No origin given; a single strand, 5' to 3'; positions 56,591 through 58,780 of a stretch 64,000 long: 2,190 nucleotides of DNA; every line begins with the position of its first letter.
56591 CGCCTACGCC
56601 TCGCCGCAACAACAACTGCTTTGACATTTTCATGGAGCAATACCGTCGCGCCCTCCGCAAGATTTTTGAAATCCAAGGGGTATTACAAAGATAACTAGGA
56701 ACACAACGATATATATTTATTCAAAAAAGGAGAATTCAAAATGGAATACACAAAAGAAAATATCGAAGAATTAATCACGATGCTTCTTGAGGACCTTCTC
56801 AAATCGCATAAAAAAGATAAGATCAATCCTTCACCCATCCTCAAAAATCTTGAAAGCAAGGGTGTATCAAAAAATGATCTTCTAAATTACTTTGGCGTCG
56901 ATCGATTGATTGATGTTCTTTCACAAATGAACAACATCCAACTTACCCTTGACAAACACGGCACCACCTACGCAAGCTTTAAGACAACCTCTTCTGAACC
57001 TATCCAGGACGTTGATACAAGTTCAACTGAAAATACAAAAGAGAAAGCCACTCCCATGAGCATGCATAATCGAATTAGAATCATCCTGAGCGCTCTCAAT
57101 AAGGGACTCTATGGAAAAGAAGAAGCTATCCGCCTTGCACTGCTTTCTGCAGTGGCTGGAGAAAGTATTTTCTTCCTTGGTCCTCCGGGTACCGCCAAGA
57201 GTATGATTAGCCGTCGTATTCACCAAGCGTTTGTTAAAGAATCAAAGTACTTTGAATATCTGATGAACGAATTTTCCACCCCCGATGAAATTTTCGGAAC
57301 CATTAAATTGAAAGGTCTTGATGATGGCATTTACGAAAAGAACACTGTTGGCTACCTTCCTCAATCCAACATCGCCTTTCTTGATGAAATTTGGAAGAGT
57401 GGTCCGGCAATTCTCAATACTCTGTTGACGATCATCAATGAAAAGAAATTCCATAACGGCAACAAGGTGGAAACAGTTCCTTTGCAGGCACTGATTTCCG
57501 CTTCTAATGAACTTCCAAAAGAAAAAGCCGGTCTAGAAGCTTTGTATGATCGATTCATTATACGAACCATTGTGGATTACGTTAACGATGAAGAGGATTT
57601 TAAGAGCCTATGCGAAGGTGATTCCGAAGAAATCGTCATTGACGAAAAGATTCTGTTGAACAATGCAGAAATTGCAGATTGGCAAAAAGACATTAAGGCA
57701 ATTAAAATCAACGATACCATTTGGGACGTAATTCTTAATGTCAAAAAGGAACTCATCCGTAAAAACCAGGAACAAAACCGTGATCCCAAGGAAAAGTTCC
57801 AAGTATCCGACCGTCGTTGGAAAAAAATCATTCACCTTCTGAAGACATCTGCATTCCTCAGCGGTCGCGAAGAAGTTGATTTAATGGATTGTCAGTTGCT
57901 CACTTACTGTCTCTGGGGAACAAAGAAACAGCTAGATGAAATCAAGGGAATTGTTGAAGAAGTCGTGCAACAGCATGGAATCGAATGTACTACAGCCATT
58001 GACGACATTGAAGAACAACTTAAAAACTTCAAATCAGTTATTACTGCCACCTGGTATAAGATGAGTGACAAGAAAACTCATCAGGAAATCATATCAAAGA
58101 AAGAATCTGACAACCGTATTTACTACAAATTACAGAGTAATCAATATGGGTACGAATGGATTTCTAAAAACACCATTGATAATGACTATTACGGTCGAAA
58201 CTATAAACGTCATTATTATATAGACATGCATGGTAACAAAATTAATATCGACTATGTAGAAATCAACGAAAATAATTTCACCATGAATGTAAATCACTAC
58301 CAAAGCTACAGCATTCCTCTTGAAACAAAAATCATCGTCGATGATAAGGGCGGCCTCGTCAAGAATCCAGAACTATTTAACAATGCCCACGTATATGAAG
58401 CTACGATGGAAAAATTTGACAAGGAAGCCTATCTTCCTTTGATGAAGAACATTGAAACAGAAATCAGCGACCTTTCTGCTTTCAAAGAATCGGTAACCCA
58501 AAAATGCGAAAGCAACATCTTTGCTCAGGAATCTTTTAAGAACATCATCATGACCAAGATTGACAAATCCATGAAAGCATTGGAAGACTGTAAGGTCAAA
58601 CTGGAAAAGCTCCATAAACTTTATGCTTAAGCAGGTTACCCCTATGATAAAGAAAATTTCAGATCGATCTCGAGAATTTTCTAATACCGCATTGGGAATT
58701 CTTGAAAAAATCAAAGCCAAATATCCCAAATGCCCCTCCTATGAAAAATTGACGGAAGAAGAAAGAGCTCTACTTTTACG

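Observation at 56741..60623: RavA/ViaA-type MoxR AAA+ / vWA gene pair with non-canonical extra modules in an AT-rich accessory patch: best candidate for an undescribed conflict/defence system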

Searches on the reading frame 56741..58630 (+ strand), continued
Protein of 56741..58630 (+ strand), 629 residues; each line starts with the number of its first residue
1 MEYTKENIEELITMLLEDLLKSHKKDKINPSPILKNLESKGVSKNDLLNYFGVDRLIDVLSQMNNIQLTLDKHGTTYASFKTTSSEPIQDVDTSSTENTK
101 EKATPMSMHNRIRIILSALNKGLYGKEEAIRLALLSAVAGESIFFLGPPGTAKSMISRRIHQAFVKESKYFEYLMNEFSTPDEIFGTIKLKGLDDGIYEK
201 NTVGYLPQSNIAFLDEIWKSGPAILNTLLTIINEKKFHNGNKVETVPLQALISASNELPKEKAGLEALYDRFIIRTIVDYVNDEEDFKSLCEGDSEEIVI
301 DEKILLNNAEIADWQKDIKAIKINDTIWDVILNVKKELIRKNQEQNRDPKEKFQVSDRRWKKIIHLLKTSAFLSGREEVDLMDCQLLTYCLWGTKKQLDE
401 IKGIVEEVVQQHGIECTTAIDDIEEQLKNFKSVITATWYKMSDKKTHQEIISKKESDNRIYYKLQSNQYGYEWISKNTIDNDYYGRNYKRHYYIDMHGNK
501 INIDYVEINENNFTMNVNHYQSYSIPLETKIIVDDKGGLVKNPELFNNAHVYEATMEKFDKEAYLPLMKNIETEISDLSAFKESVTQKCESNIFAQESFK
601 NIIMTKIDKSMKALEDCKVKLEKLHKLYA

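Call 19: find_encoding_contigs(protein=P0022, flank=10000, max_places=4)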
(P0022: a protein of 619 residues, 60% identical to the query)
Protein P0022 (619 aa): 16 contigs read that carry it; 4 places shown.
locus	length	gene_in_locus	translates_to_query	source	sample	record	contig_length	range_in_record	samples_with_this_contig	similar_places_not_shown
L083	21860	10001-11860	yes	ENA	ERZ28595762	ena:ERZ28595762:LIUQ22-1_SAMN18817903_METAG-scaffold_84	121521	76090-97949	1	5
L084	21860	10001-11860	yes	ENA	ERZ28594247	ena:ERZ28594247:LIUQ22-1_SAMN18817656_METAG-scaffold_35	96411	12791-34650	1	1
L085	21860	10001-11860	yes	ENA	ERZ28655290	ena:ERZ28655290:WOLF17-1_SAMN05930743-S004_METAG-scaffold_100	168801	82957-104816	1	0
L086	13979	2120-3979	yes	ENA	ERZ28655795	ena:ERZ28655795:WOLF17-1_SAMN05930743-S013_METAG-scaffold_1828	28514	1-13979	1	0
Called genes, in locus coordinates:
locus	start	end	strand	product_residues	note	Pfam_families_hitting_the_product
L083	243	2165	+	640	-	PF00270:DEAD, PF04851:ResIII (weak), PF00271:Helicase_C, PF16124:RecQ_Zn_bind, PF09382:RQC, PF00570:HRDC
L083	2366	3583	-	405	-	PF03591:AzlC, PF05437:AzlD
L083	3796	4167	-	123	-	PF01042:Ribonuc_L-PSP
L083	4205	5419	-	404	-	PF00291:PALP, PF01842:ACT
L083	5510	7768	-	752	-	PF23414:Beta-prop_EML_2 (faint), PF25174:Beta-prop_THOC3 (weak), PF00400:WD40 (faint), PF07676:PD40 (faint), PF26550:Tricorn_2nd (faint), PF23381:Beta-prop_IFT122_1st (weak)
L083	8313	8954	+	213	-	-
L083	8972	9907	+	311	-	-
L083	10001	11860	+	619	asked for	PF20030:bpMoxR, PF00158:Sigma54_activat (weak), PF07728:AAA_5, PF17868:AAA_lid_8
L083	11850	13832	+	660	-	PF05762:VWA_CoxE (weak), PF13519:VWA_2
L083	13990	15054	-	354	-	PF07751:Abi_2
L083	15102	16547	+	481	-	-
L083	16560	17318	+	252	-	-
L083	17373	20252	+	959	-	PF02739:5_3_exonuc_N, PF01367:5_3_exonuc, PF01612:DNA_pol_A_exo1, PF00476:DNA_pol_A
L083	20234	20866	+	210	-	PF01121:CoaE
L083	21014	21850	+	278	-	PF05036:SPOR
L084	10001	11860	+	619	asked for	PF20030:bpMoxR, PF00158:Sigma54_activat (weak), PF07728:AAA_5, PF17868:AAA_lid_8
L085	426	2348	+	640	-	PF00270:DEAD, PF04851:ResIII (weak), PF00271:Helicase_C, PF16124:RecQ_Zn_bind, PF09382:RQC, PF00570:HRDC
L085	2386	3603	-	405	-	PF03591:AzlC, PF05437:AzlD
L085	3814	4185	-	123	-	PF01042:Ribonuc_L-PSP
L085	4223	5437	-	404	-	PF00291:PALP, PF01842:ACT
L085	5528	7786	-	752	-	PF23414:Beta-prop_EML_2 (faint), PF00400:WD40 (faint), PF07676:PD40 (faint), PF26550:Tricorn_2nd (faint), PF25174:Beta-prop_THOC3 (faint), PF23381:Beta-prop_IFT122_1st (weak)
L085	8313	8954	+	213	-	-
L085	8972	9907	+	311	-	-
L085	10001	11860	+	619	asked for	PF20030:bpMoxR, PF00158:Sigma54_activat (weak), PF07728:AAA_5, PF17868:AAA_lid_8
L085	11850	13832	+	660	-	PF05762:VWA_CoxE (weak), PF13519:VWA_2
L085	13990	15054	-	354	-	PF07751:Abi_2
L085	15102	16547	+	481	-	-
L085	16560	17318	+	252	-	-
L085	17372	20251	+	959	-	PF02739:5_3_exonuc_N, PF01367:5_3_exonuc, PF01612:DNA_pol_A_exo1, PF00476:DNA_pol_A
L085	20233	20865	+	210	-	PF01121:CoaE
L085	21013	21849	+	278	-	PF05036:SPOR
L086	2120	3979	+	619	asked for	PF20030:bpMoxR, PF00158:Sigma54_activat (weak), PF07728:AAA_5, PF17868:AAA_lid_8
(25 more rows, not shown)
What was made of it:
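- A WD40-type beta-propeller gene lies upstream of the four-gene version in L083-L085 (call 19).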

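Call 20: find_encoding_contigs(protein=P0017, flank=10000, max_places=2)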
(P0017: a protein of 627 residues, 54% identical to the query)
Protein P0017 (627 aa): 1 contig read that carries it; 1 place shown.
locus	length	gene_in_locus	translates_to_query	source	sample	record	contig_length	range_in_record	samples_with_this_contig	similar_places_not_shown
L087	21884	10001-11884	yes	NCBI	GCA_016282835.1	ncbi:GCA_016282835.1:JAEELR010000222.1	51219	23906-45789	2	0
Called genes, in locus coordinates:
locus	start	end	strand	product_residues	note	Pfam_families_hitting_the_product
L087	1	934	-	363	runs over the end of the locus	PF13509:S1_2 (faint), PF21710:Spt6_S1 (faint), PF00575:S1, PF23459:S1_RRP5 (weak), PF00575:S1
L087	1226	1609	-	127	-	-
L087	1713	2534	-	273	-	PF00005:ABC_tran, PF08352:oligo_HPY (faint)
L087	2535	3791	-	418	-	PF00005:ABC_tran, PF02463:SMC_N (weak), PF13304:AAA_21, PF08352:oligo_HPY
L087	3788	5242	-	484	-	PF12911:OppC_N, PF00528:BPD_transp_1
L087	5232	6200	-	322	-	PF19300:BPD_transp_1_N, PF00528:BPD_transp_1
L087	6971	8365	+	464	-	PF02812:ELFV_dehydrog_N, PF00208:ELFV_dehydrog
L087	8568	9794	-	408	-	PF05343:Peptidase_M42 (faint), PF01546:Peptidase_M20, PF07687:M20_dimer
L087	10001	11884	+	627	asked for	PF20030:bpMoxR, PF00158:Sigma54_activat (weak), PF07728:AAA_5, PF17868:AAA_lid_8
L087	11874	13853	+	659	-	PF05762:VWA_CoxE, PF13519:VWA_2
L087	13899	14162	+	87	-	PF07927:HicA_toxin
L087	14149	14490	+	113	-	PF05534:HicB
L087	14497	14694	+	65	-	-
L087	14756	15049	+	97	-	-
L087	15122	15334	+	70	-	-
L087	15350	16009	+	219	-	PF13529:Peptidase_C39_2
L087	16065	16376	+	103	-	-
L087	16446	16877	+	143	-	-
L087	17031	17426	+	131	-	-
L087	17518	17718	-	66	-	-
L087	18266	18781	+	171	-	-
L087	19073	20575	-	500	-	PF13230:GATase_4 (weak), PF13522:GATase_6, PF13537:GATase_7, PF00156:Pribosyltran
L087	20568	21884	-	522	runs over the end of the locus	PF14691:Fer4_20, PF13738:Pyr_redox_3 (faint), PF00070:Pyr_redox (weak), PF01266:DAO (weak), PF03486:HI0933_like (faint), PF07992:Pyr_redox_2, PF13450:NAD_binding_8, PF07992:Pyr_redox_2 (weak)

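Call 21: find_encoding_contigs(protein=P0072, flank=10000, max_places=3)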
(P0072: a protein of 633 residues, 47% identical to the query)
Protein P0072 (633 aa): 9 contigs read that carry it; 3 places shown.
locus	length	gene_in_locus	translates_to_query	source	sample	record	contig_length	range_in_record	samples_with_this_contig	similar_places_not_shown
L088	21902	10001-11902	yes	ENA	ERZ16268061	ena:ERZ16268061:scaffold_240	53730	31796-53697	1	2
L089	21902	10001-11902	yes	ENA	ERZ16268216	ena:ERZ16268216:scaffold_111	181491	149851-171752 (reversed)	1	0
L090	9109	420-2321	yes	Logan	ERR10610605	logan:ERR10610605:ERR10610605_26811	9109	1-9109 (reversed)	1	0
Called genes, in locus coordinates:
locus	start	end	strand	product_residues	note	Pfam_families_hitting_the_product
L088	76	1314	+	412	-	PF00579:tRNA-synt_1b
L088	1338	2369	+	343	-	PF18152:DAHP_snth_FXD, PF00793:DAHP_synth_1, PF03102:NeuB (weak)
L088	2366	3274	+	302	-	PF02153:PDH_N, PF20463:PDH_C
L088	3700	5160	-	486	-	PF00999:Na_H_Exchanger, PF02080:TrkA_C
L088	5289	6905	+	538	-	PF28550:DUF8436, PF00890:FAD_binding_2 (faint), PF01266:DAO (faint), PF21688:FAD-depend_C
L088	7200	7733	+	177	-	PF00156:Pribosyltran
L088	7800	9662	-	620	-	PF00464:SHMT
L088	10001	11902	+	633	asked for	PF20030:bpMoxR, PF07728:AAA_5, PF17868:AAA_lid_8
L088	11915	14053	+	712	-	PF05762:VWA_CoxE, PF13519:VWA_2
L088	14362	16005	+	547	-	PF04389:Peptidase_M28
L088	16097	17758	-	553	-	PF00365:PFK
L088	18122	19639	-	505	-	PF07991:KARI_N, PF01450:KARI_C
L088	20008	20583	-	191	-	-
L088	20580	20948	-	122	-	PF12838:Fer4_7 (faint), PF13187:Fer4_9 (faint), PF14697:Fer4_21, PF00037:Fer4 (weak), PF13237:Fer4_10 (weak), PF25160:LdpA_Fe-S-bd (weak), PF12837:Fer4_6 (weak), PF00037:Fer4 (weak), +1 more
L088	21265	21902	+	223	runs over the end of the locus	?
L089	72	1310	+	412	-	PF00579:tRNA-synt_1b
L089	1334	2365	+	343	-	PF18152:DAHP_snth_FXD, PF00793:DAHP_synth_1, PF03102:NeuB (weak)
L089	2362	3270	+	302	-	PF02153:PDH_N, PF20463:PDH_C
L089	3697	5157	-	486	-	PF00999:Na_H_Exchanger, PF02080:TrkA_C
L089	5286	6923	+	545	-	PF28550:DUF8436, PF00890:FAD_binding_2 (faint), PF01266:DAO (weak), PF21688:FAD-depend_C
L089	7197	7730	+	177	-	PF00156:Pribosyltran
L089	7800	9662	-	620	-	PF00464:SHMT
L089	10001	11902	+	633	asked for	PF20030:bpMoxR, PF07728:AAA_5, PF17868:AAA_lid_8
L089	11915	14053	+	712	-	PF05762:VWA_CoxE (weak), PF13519:VWA_2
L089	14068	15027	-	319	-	PF01430:HSP33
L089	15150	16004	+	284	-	PF04389:Peptidase_M28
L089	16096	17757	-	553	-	PF00365:PFK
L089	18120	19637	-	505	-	PF07991:KARI_N, PF01450:KARI_C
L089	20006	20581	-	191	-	-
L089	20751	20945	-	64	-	-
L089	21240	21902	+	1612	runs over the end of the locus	PF13860:FlgD_ig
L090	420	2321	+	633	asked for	PF20030:bpMoxR, PF07728:AAA_5, PF17868:AAA_lid_8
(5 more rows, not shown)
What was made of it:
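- Some loci sit among housekeeping genes (call 21).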

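Call 25: predict_structure(alignment_id=A1)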
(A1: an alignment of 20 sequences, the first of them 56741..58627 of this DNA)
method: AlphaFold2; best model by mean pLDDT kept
length: 629 residues; sequences in the alignment: 20
mean_pLDDT: 71.9   pTM: 0.50
mean pLDDT of the five models: 71.9, 67.3, 67.2, 67.0, 65.2
residues with pLDDT >= 90: 148; 70-90: 266; 50-70: 58; < 50: 157
segments of 3 or more residues with pLDDT < 50: 83-104, 148-151, 167-239, 241-296
pLDDT, mean of each block of 10 residues (from residue 1): 78 90 83 86 85 86 85 75 39 29 62 86 68 81 52 60 55 30 38 41 37 32 39 44 41 33 35 27 40 48 76 87 94 92 72 73 90 92 89 73 92 82 93 88 86 88 91 86 60 90 87 85 89 81 86 90 94 94 89 87 90 95 86
secondary structure, 60 per line:
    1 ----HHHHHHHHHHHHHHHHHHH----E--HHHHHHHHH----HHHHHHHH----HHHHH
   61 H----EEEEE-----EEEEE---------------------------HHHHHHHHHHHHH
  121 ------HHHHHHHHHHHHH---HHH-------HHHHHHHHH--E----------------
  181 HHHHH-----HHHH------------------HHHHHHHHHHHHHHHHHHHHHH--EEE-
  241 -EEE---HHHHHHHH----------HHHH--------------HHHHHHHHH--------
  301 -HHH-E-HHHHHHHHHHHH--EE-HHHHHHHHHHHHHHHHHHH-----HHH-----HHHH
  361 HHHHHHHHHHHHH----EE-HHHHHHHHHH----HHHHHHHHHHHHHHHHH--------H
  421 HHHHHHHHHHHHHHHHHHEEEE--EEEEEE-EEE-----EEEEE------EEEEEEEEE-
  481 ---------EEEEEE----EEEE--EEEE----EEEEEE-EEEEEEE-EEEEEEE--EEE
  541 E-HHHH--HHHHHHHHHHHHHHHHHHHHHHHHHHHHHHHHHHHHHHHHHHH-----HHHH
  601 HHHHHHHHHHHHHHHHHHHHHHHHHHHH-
elements in order: H5-23 H31-39 H44-51 H56-61 E66-70 E76-80 H108-120 H127-139 H153-161 H181-185 H191-194 H213-234 E237-239 E242-244 H248-255 H266-269 H284-292 H308-319 H325-343 H357-373 H381-390 H395-411 H420-438 E439-442 E445-450 E452-454 E460-464 E471-479 E490-495 E500-503 E506-509 E514-519 E521-527 E529-535 E538-541 H543-546 H549-591 H597-628
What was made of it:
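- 56741..56980 (+): ATPase N-terminal domain (residues 1-80), followed by a disordered linker (residues 81-104, nt 56981-57052). It is a small helix plus beta-hairpin domain that looks winged-helix-like. Its fold class is unverified. The AF2 model has pLDDT about 75-90 here, with helices 5-23, 31-39, 44-51 and 56-61 and strands 66-70 and 76-80 (call 25).
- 57998..58624 (+): ATPase C-terminal region (residues 420-628): helix 420-438, a beta-rich domain 439-541, and long helices 549-591 and 597-628. It sits in the position of RavA's triple-helix bundle with inserted LARA domain. The AF2 model has pLDDT about 85-95 here (call 25).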

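Call 28: fold_search(model_id=the predicted structure, library=pdb)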
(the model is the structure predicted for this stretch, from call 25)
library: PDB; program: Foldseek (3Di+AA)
matches with E <= 10: 200; with E <= 0.001: 5
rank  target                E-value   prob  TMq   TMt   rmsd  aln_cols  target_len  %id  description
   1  3nbx                  4.3e-18  1.00  0.34  0.43  20.3       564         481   26  Crystal structure of E. coli RavA (Regulatory ATPase variant A) in complex with ADP (released 2011-01-12)
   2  4upb_E                6.1e-18  1.00  0.34  0.46  20.3       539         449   27  Electron cryo-microscopy of the complex formed between the hexameric ATPase RavA and the decameric inducible decarboxy (released 2014-08-20)
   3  6q7l_W                9.3e-16  1.00  0.34  0.44  18.7       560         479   26  Spiral structure of E. coli RavA in the RavA-LdcI cage-like complex (released 2020-02-12)
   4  4upb_C                1.1e-14  1.00  0.33  0.43  23.5       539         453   27  Electron cryo-microscopy of the complex formed between the hexameric ATPase RavA and the decameric inducible decarboxy (released 2014-08-20)
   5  2r44                  4.0e-04  1.00  0.24  0.41  13.0       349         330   15  CRYSTAL STRUCTURE OF A PUTATIVE ATPASE (CHU_0153) FROM CYTOPHAGA HUTCHINSONII ATCC 33406 AT 2.00 A RESOLUTION (released 2007-09-18)
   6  1g8p                  4.7e-02  0.94  0.20  0.35  17.4       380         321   11  CRYSTAL STRUCTURE OF BCHI SUBUNIT OF MAGNESIUM CHELATASE (released 2001-08-03)
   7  5u8t_7                9.9e-02  0.82  0.21  0.20  13.7       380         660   14  Structure of Eukaryotic CMG Helicase at a Replication Fork and Implications (released 2017-02-08)
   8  6l8d_E                1.0e-01  0.91  0.19  0.40  19.0       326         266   14  Hexameric structure of the ATPase subunit of magnesium chelatase (released 2020-01-15)
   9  6mii_B                1.0e-01  0.63  0.19  0.20  17.6       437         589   12  Crystal structure of minichromosome maintenance protein MCM/DNA complex (released 2019-07-24)
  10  6l8d_C                1.4e-01  0.82  0.17  0.38  18.3       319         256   14  Hexameric structure of the ATPase subunit of magnesium chelatase (released 2020-01-15)
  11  2rck_B                1.6e-01  0.15  0.06  0.16  35.5       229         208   10  Crystal structure of juvenile hormone binding protein from Galleria mellonella hemolymph (released 2008-03-04)
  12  8w7s_7                1.8e-01  0.54  0.19  0.18  14.3       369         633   15  Yeast replisome in state IV (released 2023-12-20)
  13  6l8d_A                1.8e-01  0.80  0.18  0.38  18.7       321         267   16  Hexameric structure of the ATPase subunit of magnesium chelatase (released 2020-01-15)
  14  3c7n_A                1.8e-01  0.23  0.08  0.08  19.5       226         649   12  Structure of the Hsp110:Hsc70 Nucleotide Exchange Complex (released 2008-05-27)
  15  4k1p_B                1.8e-01  0.10  0.06  0.10  30.4       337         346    9  Structure of the NheA component of the Nhe toxin from Bacillus cereus (released 2013-09-18)
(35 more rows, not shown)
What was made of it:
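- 57998..58624 (+): Foldseek to RavA gives 564 alignment columns, E=4e-18 (call 28).
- On RavA (NCBIfam NF010054 equivalog): The AF2 model has the same order of elements, and Foldseek aligns nearly the whole RavA chain (calls 25, 28).
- Checked: Foldseek aligns 564 columns to the 481-residue RavA chain, E=4e-18 (calls 25, 28).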

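Call 40: search_protein_families(library=pfam, proteins=[L081:8352-8966:+, L081:8981-9925:+, L083:8313-8954:+, L083:8972-9907:+], max_evalue=1)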
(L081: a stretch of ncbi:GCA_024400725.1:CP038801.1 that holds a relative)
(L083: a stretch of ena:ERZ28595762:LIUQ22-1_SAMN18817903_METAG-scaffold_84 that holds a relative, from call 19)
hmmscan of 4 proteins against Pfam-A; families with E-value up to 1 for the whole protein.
L081:8352-8966:+ (204 aa): 1 family
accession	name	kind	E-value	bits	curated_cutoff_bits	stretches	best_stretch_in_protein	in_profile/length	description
PF19952.5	DUF6414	-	0.01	16.1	25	1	77-122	46-96/283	Domain of unknown function (DUF6414)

L081:8981-9925:+ (314 aa): 4 families
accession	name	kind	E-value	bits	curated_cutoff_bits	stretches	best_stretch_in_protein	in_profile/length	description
PF13545.12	HTH_Crp_2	-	0.011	16.1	27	0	283-307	23-47/70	Crp-like helix-turn-helix domain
PF12802.13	MarR_2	-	0.024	15.2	27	1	275-307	14-45/61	MarR family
PF18548.6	MetOD2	-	0.024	15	30.6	1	133-215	11-84/88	Metanogen output domain 2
PF13730.12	HTH_36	-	0.11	12.8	25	1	279-305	22-48/55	Helix-turn-helix domain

L083:8313-8954:+ (213 aa): 1 family
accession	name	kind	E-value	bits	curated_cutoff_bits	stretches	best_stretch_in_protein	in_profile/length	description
PF10974.15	DUF2804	-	0.048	13.3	26.9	1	89-162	105-183/339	Domain of unknown function (DUF2804)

L083:8972-9907:+ (311 aa): 1 family
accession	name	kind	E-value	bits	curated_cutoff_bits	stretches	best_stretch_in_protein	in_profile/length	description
PF06507.19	ARF_AD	-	0.2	12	27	1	39-56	52-69/84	Auxin response factor ancillary domain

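Call 57: search_protein_families(library=ncbifam, proteins=[L081:8352-8966:+, L081:8981-9925:+, L083:8313-8954:+, L083:8972-9907:+], max_evalue=0.1)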
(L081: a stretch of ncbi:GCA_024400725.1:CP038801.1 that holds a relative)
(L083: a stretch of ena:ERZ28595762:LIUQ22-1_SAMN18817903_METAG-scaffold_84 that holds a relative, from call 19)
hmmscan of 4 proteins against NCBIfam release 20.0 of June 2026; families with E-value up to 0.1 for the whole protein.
L081:8352-8966:+ (204 aa): 3 families
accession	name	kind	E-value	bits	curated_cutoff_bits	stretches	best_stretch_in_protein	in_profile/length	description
TIGR02221.1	cas_TM1812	equivalog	5.9e-12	46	76.25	1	52-188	71-203/218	TIGR02221 family CRISPR-associated protein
NF048012.1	SlpQosIsomSftI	equivalog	0.079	11.7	700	0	74-112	176-214/443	sulfoquinovose isomerase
NF011442.0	PRK14869.1-4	equivalog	0.088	11.2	400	0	47-101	446-501/543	putative manganese-dependent inorganic diphosphatase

L081:8981-9925:+ (314 aa): 1 family
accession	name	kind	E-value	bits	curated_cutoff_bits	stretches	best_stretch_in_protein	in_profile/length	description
TIGR02937.1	sigma70-ECF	superfamily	0.0023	17.6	42.9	1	40-312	7-163/165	sigma-70 family RNA polymerase sigma factor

L083:8313-8954:+ (213 aa): 1 family
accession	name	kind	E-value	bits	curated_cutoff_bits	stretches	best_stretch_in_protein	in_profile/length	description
TIGR02221.1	cas_TM1812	equivalog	5.9e-09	36.2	76.25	1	52-171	68-183/218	TIGR02221 family CRISPR-associated protein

L083:8972-9907:+ (311 aa): 1 family
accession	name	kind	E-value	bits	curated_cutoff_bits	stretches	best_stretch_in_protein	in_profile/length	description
TIGR02937.1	sigma70-ECF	superfamily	0.068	12.8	42.9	0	66-169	41-86/165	sigma-70 family RNA polymerase sigma factor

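Call 76: search_protein_families(library=phrogs, proteins=[window:56741-58630:+], max_evalue=0.001)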
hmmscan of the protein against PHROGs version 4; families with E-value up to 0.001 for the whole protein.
window:56741-58630:+ (629 aa): 3 families
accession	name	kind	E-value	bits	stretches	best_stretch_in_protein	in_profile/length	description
phrog_19600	-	other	1.1e-65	223.2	1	94-460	35-374/447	ATPase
phrog_20895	-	other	2.3e-23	83.5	1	107-289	21-208/586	ATPase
phrog_26492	-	other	3.5e-15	56.5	1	114-278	23-190/618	ATPase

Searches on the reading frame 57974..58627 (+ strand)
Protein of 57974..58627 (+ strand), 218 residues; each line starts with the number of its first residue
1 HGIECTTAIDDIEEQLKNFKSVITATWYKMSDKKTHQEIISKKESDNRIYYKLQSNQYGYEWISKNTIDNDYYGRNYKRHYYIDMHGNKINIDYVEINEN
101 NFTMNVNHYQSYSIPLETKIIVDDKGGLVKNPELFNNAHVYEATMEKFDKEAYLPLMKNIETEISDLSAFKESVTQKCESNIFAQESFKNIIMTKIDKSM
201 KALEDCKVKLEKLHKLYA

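Call 29: search_protein_families(library=pfam, proteins=[window:57974-58627:+], max_evalue=10)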
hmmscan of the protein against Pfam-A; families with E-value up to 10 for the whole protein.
seq(218 aa): 1 family
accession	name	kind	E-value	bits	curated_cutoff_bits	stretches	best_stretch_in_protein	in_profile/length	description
PF02349.20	MSG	-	3.8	8.2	22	1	185-212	42-69/76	Major surface glycoprotein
